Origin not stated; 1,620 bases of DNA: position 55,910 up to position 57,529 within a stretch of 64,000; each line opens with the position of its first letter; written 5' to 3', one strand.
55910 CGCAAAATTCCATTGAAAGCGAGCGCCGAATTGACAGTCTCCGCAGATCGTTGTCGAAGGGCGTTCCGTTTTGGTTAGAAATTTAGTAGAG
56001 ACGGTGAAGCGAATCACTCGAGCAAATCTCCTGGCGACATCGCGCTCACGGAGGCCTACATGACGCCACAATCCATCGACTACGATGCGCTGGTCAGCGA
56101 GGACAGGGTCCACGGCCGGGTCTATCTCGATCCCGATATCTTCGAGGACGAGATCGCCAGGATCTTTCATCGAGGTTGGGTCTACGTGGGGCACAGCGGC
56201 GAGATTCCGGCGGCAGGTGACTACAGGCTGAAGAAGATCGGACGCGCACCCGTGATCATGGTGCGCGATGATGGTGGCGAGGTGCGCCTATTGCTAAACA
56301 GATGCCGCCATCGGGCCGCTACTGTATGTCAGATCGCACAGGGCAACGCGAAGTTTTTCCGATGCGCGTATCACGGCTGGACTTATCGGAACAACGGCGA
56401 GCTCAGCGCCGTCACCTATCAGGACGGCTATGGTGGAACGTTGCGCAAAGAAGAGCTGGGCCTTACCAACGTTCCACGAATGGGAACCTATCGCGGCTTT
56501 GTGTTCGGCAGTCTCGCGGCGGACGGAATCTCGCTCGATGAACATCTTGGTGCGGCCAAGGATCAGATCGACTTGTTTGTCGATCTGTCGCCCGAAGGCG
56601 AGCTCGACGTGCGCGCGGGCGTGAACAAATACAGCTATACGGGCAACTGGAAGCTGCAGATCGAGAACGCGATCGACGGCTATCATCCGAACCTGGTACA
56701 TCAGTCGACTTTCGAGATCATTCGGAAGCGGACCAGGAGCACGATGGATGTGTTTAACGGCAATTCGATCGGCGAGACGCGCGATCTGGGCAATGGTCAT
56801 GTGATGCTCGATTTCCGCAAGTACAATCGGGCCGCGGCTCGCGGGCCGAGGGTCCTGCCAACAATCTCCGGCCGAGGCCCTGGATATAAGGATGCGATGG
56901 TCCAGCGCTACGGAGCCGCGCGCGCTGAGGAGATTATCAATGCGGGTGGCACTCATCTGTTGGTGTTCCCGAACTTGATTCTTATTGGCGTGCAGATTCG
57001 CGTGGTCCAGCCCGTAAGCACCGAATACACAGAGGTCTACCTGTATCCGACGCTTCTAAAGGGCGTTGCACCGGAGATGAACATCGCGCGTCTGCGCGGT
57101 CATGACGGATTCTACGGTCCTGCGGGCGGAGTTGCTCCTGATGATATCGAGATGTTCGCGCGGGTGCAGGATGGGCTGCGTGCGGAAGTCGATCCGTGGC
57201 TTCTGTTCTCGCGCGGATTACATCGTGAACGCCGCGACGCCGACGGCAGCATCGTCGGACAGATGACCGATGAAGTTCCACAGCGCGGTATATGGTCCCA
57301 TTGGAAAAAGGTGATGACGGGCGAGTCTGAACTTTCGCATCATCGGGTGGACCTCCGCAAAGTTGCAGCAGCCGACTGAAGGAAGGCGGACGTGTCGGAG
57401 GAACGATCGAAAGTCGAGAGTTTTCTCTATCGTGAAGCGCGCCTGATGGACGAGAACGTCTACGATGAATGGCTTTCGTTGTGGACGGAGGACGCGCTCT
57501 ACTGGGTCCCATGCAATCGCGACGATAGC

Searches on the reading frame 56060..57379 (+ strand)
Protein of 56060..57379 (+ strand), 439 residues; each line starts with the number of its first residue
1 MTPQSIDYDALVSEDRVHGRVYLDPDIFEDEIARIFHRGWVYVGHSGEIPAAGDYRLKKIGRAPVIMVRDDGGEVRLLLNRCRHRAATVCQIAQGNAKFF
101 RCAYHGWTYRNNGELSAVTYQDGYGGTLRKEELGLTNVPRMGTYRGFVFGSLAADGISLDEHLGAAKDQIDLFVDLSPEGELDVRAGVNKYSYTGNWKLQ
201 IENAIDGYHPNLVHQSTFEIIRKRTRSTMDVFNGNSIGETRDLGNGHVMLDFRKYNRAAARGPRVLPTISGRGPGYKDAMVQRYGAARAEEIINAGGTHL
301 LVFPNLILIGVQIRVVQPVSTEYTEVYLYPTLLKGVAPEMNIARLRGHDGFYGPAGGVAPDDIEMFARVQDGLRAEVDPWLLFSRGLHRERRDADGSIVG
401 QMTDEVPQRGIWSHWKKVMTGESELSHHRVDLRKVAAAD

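Call 46: search_protein_families(library=pfam, proteins=[window:56060-57379:+], max_evalue=0.001)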
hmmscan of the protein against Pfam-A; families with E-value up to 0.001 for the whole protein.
window:56060-57379:+ (439 aa): 2 families
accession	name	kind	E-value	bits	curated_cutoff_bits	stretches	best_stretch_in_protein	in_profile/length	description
PF00355.32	Rieske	-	4.1e-15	55.9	20.3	1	40-121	2-81/88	Rieske [2Fe-2S] domain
PF00848.25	Ring_hydroxyl_A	-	7.3e-12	46.1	24.9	1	190-379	11-184/208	Ring hydroxylating alpha subunit (catalytic domain)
